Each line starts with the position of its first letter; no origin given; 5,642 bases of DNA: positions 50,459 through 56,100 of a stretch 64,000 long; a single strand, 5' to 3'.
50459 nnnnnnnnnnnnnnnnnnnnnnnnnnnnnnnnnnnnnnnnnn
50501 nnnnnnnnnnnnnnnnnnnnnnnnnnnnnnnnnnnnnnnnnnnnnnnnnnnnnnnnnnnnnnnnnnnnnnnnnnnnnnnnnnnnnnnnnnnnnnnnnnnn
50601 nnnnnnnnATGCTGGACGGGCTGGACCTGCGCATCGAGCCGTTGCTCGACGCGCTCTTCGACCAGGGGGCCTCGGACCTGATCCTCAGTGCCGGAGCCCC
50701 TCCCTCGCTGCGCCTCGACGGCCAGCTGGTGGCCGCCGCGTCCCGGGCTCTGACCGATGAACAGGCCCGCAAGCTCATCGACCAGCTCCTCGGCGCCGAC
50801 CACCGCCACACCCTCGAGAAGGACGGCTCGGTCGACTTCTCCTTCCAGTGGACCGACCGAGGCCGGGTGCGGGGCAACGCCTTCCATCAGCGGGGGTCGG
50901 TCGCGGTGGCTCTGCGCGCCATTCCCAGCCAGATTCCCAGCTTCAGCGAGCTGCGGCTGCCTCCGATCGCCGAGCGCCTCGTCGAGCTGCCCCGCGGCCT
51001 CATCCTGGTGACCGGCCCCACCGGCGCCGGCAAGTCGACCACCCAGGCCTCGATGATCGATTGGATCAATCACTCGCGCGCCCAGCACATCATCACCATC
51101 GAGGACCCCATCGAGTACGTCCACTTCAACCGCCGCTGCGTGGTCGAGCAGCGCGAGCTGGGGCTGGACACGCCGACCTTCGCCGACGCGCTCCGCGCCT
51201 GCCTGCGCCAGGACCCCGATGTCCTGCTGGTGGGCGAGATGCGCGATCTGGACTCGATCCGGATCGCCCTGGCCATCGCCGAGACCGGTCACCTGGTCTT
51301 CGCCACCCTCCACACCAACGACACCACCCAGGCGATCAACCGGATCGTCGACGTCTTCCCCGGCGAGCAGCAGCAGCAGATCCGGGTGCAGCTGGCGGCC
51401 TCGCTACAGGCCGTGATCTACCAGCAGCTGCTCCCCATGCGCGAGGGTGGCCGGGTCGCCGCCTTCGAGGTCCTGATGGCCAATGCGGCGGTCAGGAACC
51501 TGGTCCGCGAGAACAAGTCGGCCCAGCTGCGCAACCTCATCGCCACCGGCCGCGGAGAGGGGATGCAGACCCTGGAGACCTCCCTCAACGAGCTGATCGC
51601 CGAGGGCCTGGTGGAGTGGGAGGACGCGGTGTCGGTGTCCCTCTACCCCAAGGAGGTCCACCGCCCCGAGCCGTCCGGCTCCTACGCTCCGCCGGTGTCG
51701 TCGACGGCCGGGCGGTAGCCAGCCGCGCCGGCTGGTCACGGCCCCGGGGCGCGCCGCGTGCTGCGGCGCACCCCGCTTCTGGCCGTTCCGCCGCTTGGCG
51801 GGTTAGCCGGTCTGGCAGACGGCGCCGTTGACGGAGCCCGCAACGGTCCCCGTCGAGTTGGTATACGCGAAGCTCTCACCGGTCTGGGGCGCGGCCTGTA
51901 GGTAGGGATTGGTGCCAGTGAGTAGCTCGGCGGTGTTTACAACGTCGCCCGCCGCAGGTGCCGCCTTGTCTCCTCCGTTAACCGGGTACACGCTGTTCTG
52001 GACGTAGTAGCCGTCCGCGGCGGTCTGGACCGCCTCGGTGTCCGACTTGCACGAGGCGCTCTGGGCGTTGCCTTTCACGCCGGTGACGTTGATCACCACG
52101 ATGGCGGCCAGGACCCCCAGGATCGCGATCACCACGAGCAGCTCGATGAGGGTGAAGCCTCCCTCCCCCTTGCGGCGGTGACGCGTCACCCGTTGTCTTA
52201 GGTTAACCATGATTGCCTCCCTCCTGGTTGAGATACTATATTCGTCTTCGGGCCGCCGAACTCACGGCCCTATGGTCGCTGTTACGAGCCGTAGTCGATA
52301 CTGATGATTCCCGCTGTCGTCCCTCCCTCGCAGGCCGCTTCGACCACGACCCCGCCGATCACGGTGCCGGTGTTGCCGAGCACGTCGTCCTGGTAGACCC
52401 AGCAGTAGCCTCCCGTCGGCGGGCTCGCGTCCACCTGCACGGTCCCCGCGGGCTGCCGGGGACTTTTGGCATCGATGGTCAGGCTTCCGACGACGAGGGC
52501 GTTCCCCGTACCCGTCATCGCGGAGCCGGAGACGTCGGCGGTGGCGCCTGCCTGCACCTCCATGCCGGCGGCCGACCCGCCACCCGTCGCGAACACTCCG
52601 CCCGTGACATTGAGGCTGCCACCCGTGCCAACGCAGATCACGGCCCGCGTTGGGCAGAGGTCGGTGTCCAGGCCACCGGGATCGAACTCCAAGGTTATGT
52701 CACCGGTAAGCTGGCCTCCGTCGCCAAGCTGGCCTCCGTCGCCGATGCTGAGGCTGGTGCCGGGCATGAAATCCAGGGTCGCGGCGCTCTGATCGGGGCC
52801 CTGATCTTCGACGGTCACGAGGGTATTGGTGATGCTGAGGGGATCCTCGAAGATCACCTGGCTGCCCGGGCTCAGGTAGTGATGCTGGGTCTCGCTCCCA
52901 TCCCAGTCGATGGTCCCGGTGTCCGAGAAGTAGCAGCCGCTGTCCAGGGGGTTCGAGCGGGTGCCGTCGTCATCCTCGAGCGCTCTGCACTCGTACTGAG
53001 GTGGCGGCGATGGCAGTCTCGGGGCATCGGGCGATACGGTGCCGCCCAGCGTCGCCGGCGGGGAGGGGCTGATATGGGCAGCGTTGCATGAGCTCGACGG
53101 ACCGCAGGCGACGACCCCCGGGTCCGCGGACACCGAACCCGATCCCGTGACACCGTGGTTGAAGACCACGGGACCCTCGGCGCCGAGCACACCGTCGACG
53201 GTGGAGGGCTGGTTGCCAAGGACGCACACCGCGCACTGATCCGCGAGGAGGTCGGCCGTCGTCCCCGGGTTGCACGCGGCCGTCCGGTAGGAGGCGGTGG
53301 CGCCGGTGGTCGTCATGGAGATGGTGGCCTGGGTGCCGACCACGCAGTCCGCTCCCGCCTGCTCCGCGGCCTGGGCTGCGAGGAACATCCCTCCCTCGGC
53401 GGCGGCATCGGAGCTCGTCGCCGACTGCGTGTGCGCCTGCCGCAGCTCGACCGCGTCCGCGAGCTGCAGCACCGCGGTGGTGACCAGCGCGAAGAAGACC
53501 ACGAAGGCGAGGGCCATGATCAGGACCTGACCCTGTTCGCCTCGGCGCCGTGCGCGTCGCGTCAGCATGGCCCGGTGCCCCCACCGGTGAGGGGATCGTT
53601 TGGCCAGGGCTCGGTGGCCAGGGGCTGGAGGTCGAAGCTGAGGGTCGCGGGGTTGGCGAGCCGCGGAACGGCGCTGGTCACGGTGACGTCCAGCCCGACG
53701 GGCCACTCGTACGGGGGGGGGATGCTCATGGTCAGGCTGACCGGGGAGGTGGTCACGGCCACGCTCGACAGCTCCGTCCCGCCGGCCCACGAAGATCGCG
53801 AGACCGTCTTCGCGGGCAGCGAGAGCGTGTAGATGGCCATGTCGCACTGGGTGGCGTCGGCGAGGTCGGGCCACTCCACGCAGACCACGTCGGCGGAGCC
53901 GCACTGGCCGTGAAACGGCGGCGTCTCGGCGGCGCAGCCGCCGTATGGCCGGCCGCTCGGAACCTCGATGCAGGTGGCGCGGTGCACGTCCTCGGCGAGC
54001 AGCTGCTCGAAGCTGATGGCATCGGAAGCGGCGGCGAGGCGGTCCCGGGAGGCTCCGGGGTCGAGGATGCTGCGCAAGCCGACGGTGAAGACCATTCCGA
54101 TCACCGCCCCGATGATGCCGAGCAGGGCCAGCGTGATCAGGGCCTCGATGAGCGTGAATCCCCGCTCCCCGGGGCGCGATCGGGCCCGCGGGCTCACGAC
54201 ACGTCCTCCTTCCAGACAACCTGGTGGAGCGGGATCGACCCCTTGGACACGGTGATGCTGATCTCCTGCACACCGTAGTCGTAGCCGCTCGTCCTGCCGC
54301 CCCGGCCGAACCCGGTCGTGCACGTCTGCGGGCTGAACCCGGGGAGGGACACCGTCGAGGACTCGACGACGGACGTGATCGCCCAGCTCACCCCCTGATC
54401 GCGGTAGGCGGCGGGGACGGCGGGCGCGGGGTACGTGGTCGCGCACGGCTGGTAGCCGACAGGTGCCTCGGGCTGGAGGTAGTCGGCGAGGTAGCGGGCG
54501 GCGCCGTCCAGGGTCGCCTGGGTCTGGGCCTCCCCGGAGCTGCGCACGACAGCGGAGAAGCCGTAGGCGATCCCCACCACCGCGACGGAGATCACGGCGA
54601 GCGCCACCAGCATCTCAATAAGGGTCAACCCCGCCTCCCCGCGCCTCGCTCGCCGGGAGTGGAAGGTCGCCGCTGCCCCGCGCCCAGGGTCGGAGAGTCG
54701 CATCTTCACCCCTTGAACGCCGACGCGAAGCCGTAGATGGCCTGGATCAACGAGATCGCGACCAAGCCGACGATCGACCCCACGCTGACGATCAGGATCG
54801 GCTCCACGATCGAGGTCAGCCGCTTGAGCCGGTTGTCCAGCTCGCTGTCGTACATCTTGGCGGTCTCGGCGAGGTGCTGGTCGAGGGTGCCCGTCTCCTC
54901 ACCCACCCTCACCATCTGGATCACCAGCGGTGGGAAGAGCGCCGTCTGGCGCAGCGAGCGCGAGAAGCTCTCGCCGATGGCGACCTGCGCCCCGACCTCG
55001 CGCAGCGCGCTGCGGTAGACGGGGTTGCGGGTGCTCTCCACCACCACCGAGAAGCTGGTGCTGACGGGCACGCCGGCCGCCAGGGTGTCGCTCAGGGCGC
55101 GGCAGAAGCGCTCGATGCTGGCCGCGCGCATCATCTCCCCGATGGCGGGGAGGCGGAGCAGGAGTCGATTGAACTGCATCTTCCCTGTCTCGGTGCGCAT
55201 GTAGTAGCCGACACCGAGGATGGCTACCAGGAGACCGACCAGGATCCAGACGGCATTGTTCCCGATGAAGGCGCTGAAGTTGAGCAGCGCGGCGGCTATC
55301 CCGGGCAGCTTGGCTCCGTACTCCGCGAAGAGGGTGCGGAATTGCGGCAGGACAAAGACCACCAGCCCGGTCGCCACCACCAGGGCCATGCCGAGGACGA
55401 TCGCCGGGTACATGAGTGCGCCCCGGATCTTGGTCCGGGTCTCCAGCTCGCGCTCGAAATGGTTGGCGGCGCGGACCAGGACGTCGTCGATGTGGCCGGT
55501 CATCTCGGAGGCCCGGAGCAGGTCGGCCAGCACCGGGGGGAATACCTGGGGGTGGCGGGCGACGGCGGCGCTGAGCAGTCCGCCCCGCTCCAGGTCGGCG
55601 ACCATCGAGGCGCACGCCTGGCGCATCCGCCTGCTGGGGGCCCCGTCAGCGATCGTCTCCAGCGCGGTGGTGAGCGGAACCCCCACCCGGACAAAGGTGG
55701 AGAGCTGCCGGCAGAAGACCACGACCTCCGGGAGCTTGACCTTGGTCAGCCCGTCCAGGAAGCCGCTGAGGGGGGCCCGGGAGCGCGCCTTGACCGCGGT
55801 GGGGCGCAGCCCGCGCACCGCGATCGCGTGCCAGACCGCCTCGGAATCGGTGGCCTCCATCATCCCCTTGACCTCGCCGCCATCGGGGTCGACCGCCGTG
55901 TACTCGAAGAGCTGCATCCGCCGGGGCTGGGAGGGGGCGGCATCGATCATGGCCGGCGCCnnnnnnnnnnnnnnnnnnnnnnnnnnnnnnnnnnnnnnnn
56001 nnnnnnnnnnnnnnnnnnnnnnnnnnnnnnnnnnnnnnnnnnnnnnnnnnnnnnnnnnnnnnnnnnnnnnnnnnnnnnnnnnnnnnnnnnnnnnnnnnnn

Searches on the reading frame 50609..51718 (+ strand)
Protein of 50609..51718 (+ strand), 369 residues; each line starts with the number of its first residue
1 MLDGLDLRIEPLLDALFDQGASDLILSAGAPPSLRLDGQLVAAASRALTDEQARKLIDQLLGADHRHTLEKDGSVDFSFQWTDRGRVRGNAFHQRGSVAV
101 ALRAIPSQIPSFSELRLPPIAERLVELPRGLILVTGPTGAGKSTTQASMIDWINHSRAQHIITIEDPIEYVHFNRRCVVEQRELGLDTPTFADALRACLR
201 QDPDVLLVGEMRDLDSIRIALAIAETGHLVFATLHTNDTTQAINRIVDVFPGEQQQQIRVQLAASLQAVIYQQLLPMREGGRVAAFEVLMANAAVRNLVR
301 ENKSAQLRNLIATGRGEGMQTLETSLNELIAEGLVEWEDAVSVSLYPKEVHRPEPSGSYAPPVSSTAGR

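Call 55: search_protein_families(library=pfam, proteins=[window:50609-51718:+], max_evalue=0.00001)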
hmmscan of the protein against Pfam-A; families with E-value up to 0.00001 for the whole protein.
window:50609-51718:+ (369 aa): 1 family
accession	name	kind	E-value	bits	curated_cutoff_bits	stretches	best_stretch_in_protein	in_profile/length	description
PF00437.27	T2SSE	-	9.1e-46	156.6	24.9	1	35-322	41-320/370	Type II/IV secretion system protein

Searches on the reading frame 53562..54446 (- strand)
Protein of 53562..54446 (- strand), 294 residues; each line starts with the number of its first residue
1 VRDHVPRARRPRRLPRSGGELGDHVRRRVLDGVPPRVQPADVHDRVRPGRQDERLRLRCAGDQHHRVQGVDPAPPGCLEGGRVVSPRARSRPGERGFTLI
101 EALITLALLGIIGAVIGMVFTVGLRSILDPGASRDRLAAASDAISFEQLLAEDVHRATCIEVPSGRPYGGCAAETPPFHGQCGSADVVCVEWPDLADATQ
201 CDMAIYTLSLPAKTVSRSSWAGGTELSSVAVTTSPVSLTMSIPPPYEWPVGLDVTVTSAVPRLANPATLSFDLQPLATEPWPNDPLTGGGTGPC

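Call 55: search_protein_families(library=pfam, proteins=[window:53562-54446:-], max_evalue=0.00001)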
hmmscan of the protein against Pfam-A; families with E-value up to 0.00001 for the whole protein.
window:53562-54446:- (294 aa): 1 family
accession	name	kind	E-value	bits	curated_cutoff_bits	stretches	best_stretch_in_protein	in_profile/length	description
PF07963.17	N_methyl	-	4.3e-07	29.7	21.2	1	93-116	3-26/27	Prokaryotic N-terminal methylation motif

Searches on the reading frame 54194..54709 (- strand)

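Call 55: search_protein_families(library=pfam, proteins=[window:54194-54709:-], max_evalue=0.00001)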
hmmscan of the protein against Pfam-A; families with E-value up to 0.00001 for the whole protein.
window:54194-54709:- (171 aa): 1 family
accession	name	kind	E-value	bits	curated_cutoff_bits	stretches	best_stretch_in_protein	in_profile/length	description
PF07963.17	N_methyl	-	1.1e-06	28.4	21.2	1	22-47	1-26/27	Prokaryotic N-terminal methylation motif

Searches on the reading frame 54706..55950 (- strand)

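Call 55: search_protein_families(library=pfam, proteins=[window:54706-55950:-], max_evalue=0.00001)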
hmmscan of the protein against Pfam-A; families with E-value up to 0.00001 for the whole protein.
window:54706-55950:- (414 aa): 1 family
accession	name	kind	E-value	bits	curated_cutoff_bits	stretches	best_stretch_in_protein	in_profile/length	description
PF00482.28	T2SSF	-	1.8e-60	202.8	25.2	2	79-202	1-125/125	Type II secretion system (T2SS), protein F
